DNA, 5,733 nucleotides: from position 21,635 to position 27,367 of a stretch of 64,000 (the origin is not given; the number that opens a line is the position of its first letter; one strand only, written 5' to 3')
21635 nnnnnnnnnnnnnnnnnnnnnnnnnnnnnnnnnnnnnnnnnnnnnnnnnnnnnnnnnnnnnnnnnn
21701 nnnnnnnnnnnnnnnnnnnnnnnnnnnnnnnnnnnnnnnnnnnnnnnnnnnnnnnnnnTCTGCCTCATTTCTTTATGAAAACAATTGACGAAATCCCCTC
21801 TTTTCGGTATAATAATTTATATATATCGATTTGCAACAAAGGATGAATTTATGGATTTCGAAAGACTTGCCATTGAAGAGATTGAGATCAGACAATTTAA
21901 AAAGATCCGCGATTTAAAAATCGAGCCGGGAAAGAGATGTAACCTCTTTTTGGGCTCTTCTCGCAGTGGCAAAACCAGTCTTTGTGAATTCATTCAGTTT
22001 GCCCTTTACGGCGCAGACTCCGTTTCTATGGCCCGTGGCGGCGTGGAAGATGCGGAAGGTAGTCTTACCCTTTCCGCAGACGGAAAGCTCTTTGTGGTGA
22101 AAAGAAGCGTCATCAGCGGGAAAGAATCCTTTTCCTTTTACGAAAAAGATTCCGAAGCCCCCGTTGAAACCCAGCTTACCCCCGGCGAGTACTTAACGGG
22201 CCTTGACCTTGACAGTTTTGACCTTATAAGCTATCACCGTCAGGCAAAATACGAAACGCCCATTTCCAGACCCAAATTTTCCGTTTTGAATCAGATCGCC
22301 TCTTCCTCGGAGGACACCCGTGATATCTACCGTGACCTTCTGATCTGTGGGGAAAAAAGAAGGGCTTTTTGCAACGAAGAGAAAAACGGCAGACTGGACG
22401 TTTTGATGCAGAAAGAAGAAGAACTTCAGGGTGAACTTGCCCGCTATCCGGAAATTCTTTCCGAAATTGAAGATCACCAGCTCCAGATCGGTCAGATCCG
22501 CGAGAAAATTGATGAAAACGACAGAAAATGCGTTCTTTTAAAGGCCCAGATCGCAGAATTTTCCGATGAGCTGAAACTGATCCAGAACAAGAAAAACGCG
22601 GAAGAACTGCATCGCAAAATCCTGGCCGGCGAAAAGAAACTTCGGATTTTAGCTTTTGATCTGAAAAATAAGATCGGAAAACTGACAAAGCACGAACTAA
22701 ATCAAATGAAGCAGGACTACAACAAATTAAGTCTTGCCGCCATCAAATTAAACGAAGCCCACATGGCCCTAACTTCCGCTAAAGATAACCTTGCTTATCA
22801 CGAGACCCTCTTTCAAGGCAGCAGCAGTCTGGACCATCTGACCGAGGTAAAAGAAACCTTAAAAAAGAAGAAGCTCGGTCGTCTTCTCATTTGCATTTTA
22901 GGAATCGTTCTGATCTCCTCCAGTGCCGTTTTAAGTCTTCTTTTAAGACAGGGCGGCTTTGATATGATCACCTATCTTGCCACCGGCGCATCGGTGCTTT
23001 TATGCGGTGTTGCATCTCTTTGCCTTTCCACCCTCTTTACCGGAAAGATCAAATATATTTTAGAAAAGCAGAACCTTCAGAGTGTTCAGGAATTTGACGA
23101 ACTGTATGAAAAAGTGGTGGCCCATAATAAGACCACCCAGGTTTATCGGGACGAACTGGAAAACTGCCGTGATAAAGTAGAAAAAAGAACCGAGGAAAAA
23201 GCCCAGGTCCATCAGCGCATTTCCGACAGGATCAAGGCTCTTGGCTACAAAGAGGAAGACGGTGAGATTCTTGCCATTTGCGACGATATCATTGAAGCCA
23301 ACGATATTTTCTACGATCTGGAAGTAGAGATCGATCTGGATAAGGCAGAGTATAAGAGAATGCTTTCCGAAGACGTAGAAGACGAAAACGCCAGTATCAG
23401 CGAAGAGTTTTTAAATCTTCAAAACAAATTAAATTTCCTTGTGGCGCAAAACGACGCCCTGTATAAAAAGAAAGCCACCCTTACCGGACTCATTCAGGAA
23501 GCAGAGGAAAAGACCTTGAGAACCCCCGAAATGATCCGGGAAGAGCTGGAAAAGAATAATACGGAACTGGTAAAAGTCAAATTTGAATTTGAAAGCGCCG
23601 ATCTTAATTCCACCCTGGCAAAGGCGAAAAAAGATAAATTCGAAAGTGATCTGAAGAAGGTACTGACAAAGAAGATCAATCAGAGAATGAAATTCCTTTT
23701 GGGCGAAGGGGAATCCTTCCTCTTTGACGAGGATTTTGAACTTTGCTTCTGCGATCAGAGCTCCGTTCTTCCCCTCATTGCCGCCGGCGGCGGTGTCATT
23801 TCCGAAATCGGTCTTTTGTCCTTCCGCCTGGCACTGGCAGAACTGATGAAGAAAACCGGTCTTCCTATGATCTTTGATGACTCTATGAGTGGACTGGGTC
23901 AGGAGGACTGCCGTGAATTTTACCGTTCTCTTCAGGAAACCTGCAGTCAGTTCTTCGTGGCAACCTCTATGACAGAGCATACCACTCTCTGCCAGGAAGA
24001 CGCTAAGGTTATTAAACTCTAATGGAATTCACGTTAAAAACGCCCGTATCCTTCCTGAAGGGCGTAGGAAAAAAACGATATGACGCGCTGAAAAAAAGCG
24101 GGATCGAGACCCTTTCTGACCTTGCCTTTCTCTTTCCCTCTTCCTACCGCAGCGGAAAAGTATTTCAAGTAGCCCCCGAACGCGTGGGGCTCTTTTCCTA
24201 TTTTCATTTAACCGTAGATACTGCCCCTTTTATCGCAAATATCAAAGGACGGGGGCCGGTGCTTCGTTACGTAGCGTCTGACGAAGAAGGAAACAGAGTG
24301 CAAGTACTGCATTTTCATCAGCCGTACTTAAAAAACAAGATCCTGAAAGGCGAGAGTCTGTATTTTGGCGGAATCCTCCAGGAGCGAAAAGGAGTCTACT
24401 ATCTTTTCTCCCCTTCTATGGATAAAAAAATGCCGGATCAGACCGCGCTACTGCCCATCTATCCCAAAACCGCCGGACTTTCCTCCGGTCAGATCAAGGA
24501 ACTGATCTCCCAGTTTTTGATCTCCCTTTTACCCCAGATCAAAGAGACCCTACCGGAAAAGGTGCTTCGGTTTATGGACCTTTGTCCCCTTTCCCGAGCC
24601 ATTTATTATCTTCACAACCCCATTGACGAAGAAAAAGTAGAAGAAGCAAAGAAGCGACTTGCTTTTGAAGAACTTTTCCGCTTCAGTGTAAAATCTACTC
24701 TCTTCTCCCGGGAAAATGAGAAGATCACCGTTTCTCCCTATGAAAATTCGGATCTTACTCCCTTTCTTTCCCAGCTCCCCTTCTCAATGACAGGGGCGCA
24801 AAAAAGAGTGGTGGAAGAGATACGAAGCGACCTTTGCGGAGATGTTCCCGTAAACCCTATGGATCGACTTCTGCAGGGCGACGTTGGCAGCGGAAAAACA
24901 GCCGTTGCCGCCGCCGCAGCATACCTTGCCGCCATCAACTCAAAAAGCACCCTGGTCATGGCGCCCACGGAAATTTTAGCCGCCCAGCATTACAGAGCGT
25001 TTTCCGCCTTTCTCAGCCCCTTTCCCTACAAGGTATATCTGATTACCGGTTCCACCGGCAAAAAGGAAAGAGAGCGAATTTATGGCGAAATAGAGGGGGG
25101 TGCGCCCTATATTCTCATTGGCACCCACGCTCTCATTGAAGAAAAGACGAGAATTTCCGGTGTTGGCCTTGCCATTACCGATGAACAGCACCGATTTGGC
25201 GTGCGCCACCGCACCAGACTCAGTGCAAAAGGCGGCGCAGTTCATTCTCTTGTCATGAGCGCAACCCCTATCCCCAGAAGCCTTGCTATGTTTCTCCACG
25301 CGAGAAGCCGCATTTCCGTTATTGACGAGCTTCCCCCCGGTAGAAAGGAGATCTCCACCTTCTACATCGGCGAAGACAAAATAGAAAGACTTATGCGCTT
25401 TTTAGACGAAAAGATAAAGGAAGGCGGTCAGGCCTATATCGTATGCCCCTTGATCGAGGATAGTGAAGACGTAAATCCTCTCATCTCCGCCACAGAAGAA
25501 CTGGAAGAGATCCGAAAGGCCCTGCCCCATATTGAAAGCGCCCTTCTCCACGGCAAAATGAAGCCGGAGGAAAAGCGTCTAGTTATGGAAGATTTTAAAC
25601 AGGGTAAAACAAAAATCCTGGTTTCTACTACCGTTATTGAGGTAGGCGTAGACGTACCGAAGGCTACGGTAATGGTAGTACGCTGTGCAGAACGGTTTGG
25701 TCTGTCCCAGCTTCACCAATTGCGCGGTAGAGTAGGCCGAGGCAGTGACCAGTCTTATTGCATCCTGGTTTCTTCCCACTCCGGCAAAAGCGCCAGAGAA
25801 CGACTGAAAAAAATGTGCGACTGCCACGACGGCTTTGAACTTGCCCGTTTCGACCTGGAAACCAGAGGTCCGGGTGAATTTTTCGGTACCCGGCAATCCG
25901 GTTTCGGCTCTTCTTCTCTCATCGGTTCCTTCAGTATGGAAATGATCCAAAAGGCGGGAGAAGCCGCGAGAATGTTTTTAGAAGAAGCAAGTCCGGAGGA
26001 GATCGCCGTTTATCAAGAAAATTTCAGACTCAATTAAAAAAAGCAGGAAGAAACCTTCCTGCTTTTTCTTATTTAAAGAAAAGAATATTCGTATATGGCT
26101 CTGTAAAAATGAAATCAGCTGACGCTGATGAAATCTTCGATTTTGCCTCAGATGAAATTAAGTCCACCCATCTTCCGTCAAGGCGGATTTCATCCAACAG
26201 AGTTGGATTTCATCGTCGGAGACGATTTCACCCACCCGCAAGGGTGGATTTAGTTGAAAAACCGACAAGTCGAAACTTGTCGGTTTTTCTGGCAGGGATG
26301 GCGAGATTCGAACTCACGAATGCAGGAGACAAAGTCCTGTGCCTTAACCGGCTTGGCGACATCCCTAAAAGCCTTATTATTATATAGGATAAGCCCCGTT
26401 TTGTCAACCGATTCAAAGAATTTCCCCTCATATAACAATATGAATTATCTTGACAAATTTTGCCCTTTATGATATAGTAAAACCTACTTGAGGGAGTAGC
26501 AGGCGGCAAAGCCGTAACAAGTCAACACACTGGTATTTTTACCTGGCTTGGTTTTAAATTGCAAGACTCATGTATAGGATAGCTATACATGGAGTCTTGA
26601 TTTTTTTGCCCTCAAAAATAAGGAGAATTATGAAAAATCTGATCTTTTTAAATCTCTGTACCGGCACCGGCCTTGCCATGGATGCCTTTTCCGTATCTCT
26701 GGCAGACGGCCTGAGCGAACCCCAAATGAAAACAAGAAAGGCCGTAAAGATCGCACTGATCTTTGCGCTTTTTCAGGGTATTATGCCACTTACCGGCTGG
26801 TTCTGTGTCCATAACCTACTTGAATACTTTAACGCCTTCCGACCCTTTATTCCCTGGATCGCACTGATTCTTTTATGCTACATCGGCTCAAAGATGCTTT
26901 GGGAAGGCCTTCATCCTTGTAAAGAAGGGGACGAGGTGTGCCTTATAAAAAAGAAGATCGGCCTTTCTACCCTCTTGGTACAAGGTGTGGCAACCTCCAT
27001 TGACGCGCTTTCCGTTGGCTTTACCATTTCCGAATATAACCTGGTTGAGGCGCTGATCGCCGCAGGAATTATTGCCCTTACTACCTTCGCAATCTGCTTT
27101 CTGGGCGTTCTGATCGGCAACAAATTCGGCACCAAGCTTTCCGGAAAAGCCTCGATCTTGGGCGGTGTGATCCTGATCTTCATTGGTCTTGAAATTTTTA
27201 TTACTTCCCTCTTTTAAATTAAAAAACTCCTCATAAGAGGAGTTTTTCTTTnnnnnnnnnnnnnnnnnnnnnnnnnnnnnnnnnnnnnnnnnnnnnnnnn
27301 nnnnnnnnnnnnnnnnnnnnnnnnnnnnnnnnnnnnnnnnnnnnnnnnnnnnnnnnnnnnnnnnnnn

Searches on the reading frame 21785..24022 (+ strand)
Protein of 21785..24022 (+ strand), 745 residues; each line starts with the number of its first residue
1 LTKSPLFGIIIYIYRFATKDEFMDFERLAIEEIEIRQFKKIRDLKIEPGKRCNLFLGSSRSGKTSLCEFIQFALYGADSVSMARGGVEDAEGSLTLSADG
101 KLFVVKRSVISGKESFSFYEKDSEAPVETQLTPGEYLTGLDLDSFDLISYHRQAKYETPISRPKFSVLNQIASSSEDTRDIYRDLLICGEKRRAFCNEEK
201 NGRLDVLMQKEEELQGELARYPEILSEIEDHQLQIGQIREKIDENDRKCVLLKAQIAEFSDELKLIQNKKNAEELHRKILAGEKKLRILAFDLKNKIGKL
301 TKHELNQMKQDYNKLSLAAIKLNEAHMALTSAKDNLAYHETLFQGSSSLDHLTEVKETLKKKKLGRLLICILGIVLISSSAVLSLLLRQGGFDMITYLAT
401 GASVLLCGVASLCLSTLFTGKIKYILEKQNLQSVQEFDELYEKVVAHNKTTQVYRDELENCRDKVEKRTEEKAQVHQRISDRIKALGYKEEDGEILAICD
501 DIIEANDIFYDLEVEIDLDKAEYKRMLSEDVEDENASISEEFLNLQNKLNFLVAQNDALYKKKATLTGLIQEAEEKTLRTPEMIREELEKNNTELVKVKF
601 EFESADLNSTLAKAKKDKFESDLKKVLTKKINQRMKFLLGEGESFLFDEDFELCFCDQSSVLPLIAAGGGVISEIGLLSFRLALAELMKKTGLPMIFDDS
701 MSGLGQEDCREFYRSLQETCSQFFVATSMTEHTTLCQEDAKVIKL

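Call 56: search_protein_families(library=pfam, proteins=[window:21785-24022:+], max_evalue=0.001)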
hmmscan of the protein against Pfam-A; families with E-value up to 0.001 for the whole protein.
window:21785-24022:+ (745 aa): 2 families
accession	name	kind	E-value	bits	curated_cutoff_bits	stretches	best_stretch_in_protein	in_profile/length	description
PF13476.12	AAA_23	-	9.3e-07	30.1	27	1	33-285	2-199/201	AAA domain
PF13175.12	AAA_15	-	0.00011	22.4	32.1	0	438-687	95-321/374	AAA ATPase domain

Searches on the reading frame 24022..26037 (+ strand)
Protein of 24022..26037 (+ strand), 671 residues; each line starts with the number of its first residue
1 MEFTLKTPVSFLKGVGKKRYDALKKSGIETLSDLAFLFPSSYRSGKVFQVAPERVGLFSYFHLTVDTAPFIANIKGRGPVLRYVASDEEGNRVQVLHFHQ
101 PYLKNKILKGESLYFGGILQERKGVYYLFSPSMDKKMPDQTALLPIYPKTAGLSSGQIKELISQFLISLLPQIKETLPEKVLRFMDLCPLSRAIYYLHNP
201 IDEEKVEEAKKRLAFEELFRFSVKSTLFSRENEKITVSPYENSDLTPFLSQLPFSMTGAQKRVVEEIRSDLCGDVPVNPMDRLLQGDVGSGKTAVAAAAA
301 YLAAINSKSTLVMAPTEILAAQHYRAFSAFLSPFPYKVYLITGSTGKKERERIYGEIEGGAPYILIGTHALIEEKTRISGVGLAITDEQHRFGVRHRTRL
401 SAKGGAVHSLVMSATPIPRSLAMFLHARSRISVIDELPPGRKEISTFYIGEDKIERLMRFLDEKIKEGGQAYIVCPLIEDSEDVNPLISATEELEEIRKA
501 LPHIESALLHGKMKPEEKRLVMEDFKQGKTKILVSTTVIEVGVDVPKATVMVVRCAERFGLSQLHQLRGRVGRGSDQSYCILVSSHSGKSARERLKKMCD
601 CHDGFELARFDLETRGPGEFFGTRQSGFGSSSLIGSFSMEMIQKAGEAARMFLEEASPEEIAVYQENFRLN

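Call 56: search_protein_families(library=pfam, proteins=[window:24022-26037:+], max_evalue=0.001)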
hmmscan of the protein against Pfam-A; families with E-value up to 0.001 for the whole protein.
window:24022-26037:+ (671 aa): 7 families
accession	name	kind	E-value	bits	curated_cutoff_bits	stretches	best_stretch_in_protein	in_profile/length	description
PF00271.37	Helicase_C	-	6.4e-25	88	23.5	1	452-573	1-108/110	Helicase conserved C-terminal domain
PF00270.35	DEAD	-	7.4e-21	75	26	1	280-422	15-165/167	DEAD/DEAH box helicase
PF17191.10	RecG_wedge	-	9.1e-13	48.6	23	1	9-164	2-157/162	RecG wedge domain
PF04851.21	ResIII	-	6.3e-09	36.4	22.5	1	259-416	7-162/164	Type III restriction enzyme, res subunit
PF22590.2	Cas3-like_C_2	-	1.1e-05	26.1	27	1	484-574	12-104/106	CRISPR-associated nuclease/helicase Cas3, C-terminal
PF19833.4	RecG_dom3_C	-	7.8e-05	23.1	26.8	1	602-630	2-30/87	ATP-dependent DNA helicase RecG, domain 3, C-terminal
PF07517.20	SecA_DEAD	-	0.00035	20.4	24.6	1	287-355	98-166/290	SecA DEAD-like domain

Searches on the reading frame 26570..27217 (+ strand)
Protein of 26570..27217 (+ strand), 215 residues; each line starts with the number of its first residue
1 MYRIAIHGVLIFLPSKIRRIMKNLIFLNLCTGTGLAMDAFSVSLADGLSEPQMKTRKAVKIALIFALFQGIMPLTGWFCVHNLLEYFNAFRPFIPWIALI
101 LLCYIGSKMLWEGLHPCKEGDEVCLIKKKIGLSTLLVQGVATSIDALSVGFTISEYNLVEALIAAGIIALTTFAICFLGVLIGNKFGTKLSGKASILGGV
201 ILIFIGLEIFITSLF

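Call 6: search_protein_families(library=pfam, proteins=[window:26570-27217:+], max_evalue=0.01)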
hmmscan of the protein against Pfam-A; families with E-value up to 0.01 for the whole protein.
window:26570-27217:+ (215 aa): 1 family
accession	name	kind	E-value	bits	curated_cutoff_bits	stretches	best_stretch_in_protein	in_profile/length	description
PF02659.21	Mntp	-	1.1e-37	129.6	24.4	1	53-210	2-152/152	Putative manganese efflux pump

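Call 7: search_protein_families(library=ncbifam, proteins=[window:26570-27217:+], max_evalue=0.01)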
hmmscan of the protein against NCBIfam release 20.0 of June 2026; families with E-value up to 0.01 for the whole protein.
window:26570-27217:+ (215 aa): 2 families
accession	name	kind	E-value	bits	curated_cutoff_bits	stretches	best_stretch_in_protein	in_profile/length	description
NF008546.0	PRK11469.1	equivalog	2e-23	83.1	214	1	33-213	11-185/188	manganese efflux pump MntP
TIGR02840.1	spore_YtaF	equivalog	4.4e-08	32.9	149.6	1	136-213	4-82/206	sporulation membrane protein YtaF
